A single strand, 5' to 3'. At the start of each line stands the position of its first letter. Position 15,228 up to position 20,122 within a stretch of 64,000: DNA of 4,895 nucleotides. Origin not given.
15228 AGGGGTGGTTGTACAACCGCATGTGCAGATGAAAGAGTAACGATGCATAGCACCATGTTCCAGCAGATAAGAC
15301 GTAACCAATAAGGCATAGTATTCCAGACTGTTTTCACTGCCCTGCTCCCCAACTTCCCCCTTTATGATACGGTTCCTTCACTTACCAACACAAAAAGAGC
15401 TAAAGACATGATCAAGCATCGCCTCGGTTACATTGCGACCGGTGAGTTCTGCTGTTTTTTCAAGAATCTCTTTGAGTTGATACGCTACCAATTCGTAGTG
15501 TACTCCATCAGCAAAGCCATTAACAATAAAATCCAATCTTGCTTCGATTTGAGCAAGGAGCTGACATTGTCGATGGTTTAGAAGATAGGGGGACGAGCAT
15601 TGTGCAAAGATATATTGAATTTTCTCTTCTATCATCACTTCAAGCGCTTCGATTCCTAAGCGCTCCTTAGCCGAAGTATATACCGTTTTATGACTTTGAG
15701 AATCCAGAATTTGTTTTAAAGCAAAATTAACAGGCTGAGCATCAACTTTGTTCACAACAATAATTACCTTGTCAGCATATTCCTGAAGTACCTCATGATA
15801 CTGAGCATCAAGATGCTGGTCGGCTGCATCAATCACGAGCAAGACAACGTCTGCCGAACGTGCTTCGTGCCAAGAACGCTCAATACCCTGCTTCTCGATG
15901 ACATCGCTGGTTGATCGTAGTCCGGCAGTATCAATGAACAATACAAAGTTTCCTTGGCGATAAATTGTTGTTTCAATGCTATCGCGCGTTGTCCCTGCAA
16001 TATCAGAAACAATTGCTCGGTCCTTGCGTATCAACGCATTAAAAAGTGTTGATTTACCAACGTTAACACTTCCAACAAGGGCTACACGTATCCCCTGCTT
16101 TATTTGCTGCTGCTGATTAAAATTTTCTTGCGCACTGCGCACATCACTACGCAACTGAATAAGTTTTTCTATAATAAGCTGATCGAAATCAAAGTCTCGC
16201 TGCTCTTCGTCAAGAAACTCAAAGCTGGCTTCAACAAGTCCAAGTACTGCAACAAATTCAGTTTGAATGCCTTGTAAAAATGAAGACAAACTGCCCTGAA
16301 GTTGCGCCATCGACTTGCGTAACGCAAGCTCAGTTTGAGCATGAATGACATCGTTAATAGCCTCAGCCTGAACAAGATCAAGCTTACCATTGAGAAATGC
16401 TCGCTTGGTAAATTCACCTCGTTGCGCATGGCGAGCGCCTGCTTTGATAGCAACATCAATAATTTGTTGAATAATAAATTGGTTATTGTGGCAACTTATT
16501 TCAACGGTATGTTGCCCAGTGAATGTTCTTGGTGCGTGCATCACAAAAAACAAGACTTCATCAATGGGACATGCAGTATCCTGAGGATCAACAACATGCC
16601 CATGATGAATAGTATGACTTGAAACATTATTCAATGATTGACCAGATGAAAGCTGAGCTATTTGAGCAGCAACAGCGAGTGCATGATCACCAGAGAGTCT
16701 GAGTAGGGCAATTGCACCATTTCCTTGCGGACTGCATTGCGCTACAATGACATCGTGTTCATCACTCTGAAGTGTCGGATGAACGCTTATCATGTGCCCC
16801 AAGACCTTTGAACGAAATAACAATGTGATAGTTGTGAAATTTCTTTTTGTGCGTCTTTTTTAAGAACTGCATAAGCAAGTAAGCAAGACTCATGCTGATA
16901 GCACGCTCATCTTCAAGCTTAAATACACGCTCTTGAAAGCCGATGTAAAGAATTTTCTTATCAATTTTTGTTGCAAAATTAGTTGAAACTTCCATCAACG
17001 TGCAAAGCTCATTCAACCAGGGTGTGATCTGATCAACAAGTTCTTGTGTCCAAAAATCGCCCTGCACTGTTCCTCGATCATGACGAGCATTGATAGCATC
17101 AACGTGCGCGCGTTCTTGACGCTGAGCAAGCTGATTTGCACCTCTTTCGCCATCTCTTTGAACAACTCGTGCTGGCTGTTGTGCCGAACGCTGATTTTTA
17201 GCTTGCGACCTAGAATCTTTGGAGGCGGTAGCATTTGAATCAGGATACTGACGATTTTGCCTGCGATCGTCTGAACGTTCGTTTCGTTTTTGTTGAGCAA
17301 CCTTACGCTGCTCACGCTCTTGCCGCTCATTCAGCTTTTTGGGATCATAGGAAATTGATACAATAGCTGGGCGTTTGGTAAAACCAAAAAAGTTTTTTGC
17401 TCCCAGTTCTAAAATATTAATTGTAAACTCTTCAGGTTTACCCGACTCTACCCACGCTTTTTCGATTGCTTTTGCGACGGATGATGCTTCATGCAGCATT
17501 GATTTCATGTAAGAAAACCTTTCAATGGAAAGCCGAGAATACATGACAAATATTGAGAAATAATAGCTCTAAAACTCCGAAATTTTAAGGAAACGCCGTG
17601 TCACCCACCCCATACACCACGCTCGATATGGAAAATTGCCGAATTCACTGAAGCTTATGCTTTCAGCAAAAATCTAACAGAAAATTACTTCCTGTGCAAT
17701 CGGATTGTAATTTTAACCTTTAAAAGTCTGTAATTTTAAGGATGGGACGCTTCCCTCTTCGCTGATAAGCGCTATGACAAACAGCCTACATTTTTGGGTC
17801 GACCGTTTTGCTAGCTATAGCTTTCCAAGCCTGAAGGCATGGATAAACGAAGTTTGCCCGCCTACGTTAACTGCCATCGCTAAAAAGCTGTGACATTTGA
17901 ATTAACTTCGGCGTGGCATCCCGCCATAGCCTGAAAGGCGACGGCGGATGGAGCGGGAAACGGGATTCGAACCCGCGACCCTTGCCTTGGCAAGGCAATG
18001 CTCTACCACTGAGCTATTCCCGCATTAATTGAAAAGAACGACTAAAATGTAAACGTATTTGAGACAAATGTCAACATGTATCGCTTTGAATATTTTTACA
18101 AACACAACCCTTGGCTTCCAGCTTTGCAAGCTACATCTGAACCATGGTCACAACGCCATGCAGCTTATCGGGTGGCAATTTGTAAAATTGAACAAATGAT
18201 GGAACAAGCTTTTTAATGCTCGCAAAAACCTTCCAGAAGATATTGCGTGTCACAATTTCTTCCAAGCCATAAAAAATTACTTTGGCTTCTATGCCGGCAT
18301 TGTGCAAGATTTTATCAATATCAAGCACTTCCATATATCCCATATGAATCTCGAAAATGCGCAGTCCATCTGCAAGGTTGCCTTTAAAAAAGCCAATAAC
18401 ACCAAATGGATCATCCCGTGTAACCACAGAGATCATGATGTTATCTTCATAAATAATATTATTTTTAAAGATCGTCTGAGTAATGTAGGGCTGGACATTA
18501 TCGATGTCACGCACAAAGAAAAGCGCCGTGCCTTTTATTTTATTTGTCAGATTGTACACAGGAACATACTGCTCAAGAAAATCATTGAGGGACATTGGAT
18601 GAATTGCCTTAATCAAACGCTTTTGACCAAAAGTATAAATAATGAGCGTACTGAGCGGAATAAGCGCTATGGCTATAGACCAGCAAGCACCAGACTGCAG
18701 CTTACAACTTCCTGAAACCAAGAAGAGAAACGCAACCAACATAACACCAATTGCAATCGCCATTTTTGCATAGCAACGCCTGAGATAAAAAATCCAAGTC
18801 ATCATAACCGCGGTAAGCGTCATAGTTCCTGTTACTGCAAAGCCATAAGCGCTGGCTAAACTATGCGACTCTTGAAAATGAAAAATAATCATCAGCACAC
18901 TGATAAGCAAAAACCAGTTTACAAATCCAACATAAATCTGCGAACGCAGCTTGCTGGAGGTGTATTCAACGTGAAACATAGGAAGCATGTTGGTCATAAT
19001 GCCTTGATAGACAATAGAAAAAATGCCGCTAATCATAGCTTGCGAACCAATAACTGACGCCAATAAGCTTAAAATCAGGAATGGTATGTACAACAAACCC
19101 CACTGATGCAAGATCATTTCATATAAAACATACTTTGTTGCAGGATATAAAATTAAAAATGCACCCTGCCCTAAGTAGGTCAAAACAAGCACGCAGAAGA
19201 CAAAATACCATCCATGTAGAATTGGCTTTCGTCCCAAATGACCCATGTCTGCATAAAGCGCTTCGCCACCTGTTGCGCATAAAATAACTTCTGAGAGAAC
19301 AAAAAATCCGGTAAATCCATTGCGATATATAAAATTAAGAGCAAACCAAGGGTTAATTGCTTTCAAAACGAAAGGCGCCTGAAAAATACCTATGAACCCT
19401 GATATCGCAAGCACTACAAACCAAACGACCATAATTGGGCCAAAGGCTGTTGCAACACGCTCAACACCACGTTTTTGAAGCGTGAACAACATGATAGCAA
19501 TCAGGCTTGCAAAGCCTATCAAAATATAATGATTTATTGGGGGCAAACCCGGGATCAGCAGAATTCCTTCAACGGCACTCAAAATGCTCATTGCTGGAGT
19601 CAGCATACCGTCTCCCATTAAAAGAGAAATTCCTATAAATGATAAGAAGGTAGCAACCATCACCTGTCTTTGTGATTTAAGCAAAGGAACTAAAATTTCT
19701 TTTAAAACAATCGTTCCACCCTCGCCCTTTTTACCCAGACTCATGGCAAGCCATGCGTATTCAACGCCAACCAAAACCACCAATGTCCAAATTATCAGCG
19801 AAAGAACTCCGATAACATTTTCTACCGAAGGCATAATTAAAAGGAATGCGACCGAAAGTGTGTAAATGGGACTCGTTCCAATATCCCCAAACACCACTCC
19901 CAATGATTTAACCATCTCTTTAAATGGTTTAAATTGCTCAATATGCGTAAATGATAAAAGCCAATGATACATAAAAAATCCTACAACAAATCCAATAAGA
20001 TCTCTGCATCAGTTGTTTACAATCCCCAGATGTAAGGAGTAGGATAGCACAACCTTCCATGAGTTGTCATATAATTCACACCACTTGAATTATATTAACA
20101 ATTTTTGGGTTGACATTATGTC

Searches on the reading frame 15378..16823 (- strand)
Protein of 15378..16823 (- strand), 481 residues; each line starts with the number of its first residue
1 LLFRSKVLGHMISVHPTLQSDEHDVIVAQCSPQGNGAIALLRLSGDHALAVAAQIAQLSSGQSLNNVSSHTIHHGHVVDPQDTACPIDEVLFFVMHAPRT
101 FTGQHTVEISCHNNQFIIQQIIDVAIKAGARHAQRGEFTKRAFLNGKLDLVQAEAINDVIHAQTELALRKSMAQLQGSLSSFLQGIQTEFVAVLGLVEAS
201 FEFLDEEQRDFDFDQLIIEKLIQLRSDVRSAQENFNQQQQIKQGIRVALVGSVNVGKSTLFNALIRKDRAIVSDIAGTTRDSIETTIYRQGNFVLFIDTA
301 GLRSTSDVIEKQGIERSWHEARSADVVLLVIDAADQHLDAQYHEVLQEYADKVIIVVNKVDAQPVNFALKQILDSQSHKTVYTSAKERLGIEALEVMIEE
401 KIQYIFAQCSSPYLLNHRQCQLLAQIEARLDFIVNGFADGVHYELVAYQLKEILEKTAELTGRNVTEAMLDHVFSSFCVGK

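Call 14: search_protein_families(library=pfam, proteins=[window:15378-16823:-], max_evalue=0.001)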
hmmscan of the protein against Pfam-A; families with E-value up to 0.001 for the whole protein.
window:15378-16823:- (481 aa): 11 families
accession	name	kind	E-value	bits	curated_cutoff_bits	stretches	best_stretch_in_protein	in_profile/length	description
PF12631.12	MnmE_helical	-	2.3e-38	132.9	40.1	1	150-478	1-211/211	MnmE helical domain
PF10396.14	TrmE_N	-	6.5e-35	120.3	29.8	1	26-147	2-117/117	GTP-binding protein TrmE N-terminus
PF01926.29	MMR_HSR1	-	2.9e-28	98.7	21.9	1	246-359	1-113/113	50S ribosome-binding GTPase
PF02421.24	FeoB_N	-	1.7e-14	54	27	1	246-395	2-153/156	Ferrous iron transport protein B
PF03193.22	RsgA_GTPase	-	8.6e-08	32.6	30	1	233-303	95-169/174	RsgA GTPase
PF00009.33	GTP_EFTU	-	1.6e-07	31.5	26.5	1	245-392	4-176/188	Elongation factor Tu GTP binding domain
PF04548.22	AIG1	-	1.1e-05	25.3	27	1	246-347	2-108/212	AIG1 family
PF02492.25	cobW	-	4.1e-05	23.7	20.7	0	294-373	86-166/180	CobW/HypB/UreG, nucleotide-binding domain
PF00350.29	Dynamin_N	-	0.00028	21.4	27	0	247-280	1-33/168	Dynamin family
PF00005.33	ABC_tran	-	0.00049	21.2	25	0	240-337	7-80/137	ABC transporter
PF00071.28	Ras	-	0.00099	19.2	21.6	0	247-398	2-156/162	Ras family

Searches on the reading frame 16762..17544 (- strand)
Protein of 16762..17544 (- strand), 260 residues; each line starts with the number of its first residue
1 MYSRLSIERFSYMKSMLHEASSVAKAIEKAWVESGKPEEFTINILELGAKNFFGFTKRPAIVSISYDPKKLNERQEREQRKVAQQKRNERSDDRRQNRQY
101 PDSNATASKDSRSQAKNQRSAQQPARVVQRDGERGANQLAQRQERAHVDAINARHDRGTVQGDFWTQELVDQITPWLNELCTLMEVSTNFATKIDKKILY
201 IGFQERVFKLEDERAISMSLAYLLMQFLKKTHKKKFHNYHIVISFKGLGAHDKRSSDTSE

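Call 14: search_protein_families(library=pfam, proteins=[window:16762-17544:-], max_evalue=0.001)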
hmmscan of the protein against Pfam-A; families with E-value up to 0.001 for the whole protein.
window:16762-17544:- (260 aa): 1 family
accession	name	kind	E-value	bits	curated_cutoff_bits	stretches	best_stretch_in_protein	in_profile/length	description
PF14804.11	Jag_N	-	3.9e-08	34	25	1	19-65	2-49/50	Jag N-terminus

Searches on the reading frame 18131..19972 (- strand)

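Call 14: search_protein_families(library=pfam, proteins=[window:18131-19972:-], max_evalue=0.001)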
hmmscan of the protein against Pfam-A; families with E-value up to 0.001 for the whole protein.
window:18131-19972:- (613 aa): 2 families
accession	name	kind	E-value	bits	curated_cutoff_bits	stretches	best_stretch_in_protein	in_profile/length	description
PF02705.21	K_trans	-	1.9e-140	468.8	24.8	1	20-466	2-452/454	K+ potassium transporter integral membrane domain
PF22776.1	K_trans_C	-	2.1e-19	70.3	24.8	1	480-613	1-151/151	K+ potassium transporter C-terminal domain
